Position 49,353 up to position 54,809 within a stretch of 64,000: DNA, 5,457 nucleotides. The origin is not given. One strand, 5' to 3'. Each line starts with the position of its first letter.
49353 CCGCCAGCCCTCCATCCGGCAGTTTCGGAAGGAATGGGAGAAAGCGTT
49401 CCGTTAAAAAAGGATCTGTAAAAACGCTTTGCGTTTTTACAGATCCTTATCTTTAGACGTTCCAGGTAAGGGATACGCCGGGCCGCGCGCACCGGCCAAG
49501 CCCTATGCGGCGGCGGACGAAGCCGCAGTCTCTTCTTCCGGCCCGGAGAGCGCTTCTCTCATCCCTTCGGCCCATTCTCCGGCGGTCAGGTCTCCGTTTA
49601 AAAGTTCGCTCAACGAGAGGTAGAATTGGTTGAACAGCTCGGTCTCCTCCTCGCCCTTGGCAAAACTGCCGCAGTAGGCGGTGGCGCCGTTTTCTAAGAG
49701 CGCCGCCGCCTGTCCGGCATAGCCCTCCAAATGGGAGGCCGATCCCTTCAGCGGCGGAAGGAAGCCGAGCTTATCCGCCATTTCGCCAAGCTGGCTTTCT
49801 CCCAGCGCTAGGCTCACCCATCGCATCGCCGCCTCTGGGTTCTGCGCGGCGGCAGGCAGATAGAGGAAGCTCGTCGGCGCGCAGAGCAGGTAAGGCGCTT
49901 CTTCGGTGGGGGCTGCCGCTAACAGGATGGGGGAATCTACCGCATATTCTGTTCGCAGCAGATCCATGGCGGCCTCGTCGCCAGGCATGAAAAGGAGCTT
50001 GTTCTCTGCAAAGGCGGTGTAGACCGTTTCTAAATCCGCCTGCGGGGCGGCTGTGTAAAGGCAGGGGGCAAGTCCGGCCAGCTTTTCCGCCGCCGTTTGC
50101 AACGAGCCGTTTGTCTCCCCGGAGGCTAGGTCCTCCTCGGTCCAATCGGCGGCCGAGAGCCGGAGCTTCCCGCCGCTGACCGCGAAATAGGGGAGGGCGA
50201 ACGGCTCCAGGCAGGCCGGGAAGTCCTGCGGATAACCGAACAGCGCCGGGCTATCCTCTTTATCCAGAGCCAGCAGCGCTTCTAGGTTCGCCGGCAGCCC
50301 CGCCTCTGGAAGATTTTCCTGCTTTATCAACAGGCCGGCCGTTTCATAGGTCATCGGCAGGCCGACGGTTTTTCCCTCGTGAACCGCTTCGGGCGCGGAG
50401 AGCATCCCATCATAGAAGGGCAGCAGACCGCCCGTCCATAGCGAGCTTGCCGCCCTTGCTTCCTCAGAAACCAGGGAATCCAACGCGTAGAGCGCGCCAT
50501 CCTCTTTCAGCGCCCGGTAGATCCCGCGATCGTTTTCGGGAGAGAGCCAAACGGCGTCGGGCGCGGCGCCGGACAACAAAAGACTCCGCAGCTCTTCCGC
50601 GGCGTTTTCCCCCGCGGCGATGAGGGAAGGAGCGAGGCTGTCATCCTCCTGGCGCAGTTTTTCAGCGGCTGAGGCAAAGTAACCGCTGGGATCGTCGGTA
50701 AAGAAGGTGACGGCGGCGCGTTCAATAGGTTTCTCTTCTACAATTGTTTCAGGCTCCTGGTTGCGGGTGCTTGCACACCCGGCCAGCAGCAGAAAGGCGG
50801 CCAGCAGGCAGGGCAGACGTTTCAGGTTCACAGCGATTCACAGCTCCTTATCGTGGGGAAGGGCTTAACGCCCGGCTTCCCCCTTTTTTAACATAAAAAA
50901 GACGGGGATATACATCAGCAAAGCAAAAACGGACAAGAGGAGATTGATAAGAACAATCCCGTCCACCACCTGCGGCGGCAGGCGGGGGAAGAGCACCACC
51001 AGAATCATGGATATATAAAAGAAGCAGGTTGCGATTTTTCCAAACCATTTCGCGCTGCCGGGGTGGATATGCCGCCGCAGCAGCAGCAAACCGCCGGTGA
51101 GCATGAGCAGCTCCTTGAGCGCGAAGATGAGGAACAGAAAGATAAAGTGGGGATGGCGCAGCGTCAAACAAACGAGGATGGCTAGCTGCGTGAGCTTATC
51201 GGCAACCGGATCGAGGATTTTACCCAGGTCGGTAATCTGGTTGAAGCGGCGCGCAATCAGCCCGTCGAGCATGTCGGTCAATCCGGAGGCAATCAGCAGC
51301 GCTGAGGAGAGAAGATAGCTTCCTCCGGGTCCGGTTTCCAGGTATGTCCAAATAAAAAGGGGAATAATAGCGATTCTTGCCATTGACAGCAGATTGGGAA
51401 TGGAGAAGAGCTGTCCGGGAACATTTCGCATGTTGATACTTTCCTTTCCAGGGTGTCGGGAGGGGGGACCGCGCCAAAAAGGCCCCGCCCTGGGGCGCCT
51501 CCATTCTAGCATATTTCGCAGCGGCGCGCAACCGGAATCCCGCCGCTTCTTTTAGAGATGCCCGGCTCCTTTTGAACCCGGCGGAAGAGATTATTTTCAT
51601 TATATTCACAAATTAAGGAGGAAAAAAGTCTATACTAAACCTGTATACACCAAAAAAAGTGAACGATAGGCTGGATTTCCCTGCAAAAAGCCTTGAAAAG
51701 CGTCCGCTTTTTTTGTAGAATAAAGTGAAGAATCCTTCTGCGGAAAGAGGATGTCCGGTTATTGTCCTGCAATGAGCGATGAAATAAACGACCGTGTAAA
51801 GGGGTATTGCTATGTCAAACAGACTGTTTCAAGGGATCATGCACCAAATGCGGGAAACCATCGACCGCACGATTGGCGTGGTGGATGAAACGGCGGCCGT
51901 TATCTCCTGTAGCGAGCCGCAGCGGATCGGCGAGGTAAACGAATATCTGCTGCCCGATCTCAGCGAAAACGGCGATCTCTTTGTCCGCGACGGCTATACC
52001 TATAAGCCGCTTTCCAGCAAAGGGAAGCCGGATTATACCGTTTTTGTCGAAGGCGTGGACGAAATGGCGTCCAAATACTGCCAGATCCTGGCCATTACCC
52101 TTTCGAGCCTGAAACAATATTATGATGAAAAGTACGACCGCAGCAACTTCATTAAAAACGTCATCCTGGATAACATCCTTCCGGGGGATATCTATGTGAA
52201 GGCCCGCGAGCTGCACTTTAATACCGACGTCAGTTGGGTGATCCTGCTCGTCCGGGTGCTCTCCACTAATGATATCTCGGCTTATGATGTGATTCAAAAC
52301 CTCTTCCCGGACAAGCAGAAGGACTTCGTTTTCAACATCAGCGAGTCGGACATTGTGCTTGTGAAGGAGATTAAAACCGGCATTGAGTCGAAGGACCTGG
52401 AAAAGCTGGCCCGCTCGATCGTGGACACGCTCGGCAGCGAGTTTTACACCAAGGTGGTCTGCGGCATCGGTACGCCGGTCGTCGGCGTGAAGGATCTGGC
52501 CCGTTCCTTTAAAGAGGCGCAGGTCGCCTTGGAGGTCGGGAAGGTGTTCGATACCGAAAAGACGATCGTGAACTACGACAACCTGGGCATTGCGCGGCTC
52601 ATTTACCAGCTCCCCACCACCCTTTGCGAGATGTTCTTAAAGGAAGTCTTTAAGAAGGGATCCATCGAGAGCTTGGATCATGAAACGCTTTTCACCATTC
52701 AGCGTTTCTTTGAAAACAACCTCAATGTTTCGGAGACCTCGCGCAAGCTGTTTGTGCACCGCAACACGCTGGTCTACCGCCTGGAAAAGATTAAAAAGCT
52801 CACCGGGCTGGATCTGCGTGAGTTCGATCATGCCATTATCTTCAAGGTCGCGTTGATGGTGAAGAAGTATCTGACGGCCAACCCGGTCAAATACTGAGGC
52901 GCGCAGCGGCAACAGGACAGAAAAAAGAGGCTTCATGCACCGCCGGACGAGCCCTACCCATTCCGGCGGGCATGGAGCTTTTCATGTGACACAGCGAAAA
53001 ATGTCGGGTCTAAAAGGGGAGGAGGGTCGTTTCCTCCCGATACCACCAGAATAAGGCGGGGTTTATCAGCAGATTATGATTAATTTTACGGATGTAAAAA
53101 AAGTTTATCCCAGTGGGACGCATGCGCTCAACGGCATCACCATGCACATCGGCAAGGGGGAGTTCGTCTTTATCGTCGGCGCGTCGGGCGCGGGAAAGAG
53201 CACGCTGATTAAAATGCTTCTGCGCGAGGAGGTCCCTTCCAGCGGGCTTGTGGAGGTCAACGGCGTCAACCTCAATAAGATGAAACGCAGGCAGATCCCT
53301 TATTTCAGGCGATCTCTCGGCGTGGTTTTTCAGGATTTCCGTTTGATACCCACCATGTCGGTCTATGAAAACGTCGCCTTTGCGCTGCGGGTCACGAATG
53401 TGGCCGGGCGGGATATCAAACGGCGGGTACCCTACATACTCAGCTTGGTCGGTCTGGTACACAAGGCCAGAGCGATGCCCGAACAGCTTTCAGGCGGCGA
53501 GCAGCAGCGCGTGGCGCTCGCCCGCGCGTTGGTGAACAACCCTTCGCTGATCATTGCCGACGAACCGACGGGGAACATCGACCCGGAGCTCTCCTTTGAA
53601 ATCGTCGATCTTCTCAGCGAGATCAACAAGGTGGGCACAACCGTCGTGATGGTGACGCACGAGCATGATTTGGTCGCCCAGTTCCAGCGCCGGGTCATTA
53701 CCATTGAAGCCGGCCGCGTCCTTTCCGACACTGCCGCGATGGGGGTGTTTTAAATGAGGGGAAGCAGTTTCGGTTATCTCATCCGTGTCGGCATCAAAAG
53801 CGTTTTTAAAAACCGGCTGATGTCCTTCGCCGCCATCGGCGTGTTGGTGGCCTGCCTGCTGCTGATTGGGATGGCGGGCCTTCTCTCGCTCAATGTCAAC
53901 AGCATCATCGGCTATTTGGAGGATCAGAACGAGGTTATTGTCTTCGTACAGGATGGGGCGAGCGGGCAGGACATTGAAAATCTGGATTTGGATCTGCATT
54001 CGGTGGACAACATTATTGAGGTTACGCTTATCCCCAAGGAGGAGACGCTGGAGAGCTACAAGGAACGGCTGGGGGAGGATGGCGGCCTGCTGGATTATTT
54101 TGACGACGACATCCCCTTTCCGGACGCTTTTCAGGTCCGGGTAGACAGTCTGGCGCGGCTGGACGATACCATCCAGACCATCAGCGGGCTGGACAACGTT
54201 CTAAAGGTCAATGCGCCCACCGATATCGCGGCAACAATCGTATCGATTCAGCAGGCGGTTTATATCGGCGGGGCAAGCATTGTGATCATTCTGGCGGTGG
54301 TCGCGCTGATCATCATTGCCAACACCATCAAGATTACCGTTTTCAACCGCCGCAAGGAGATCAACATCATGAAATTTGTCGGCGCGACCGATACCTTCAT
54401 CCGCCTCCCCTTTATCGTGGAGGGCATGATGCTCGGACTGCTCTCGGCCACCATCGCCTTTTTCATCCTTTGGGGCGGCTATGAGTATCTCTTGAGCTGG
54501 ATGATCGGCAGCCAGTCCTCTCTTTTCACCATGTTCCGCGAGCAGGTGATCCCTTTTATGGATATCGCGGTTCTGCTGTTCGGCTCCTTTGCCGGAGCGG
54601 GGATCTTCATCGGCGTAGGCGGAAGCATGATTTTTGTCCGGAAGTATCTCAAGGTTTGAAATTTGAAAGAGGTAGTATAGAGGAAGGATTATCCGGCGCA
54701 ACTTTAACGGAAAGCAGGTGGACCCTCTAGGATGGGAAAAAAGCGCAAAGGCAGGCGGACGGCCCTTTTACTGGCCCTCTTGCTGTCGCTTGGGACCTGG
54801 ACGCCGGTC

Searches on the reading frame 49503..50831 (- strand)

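Call 16: search_protein_families(library=pfam, proteins=[window:49503-50831:-], max_evalue=0.0001)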
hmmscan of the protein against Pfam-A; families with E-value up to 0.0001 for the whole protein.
window:49503-50831:- (442 aa): 1 family
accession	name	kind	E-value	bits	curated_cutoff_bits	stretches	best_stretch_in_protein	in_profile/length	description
PF13416.11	SBP_bac_8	-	2.9e-07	31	27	1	77-366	24-267/279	Bacterial extracellular solute-binding protein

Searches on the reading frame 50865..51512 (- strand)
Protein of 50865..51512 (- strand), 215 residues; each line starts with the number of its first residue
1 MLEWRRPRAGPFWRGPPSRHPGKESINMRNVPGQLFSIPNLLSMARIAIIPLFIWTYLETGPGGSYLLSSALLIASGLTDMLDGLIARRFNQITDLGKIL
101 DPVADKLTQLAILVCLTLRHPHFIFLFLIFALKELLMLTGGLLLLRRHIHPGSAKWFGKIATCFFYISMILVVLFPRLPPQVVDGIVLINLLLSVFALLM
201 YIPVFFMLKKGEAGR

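Call 44: search_protein_families(library=pfam, proteins=[window:50865-51512:-], max_evalue=0.0001)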
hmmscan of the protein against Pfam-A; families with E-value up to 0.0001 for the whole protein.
window:50865-51512:- (215 aa): 1 family
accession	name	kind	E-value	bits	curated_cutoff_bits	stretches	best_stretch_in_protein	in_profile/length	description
PF01066.26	CDP-OH_P_transf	-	2.3e-34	119.4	22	1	37-194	2-150/152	CDP-alcohol phosphatidyltransferase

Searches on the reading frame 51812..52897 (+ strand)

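Call 17: search_protein_families(library=pfam, proteins=[window:51812-52897:+], max_evalue=0.0001)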
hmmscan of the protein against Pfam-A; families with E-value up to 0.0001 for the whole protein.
window:51812-52897:+ (361 aa): 2 families
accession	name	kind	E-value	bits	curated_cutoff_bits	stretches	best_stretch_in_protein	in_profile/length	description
PF13556.12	HTH_30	-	4.9e-19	68.3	27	1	295-349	4-58/59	PucR C-terminal helix-turn-helix domain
PF17853.6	GGDEF_2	-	4.4e-13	49.9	24.5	1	126-242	7-116/116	GGDEF-like domain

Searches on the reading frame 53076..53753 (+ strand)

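Call 44: search_protein_families(library=pfam, proteins=[window:53076-53753:+], max_evalue=0.0001)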
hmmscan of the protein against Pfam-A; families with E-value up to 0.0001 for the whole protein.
window:53076-53753:+ (225 aa): 4 families
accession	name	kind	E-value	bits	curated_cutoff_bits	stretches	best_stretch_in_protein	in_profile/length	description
PF00005.33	ABC_tran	-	2e-36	126.1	25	1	18-165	1-136/137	ABC transporter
PF13304.12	AAA_21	-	5.2e-07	30.5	27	0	138-196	238-299/304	AAA domain, putative AbiEii toxin, Type IV TA system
PF13191.12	AAA_16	-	1.7e-05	25.8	32.6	1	24-79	20-71/167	AAA ATPase domain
PF13401.12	AAA_22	-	2.1e-05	25.3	27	1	29-164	6-93/130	AAA domain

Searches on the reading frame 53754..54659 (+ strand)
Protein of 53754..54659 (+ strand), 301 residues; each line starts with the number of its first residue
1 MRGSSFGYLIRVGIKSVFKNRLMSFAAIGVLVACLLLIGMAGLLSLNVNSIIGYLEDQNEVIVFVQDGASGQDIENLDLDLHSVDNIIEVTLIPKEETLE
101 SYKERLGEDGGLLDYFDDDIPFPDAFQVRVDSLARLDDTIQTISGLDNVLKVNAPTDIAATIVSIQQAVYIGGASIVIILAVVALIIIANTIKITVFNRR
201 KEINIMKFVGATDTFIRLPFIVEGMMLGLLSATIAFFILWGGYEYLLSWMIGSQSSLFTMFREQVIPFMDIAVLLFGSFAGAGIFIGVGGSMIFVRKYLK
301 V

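Call 17: search_protein_families(library=pfam, proteins=[window:53754-54659:+], max_evalue=0.0001)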
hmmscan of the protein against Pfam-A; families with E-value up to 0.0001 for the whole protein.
window:53754-54659:+ (301 aa): 2 families
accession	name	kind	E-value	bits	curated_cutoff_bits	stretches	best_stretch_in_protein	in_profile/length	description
PF18075.7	FtsX_ECD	-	3.3e-16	60.1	23.5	1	60-152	2-96/96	FtsX extracellular domain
PF02687.27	FtsX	-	1.7e-11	44.7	25.5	1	175-300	2-117/120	FtsX-like permease C-terminal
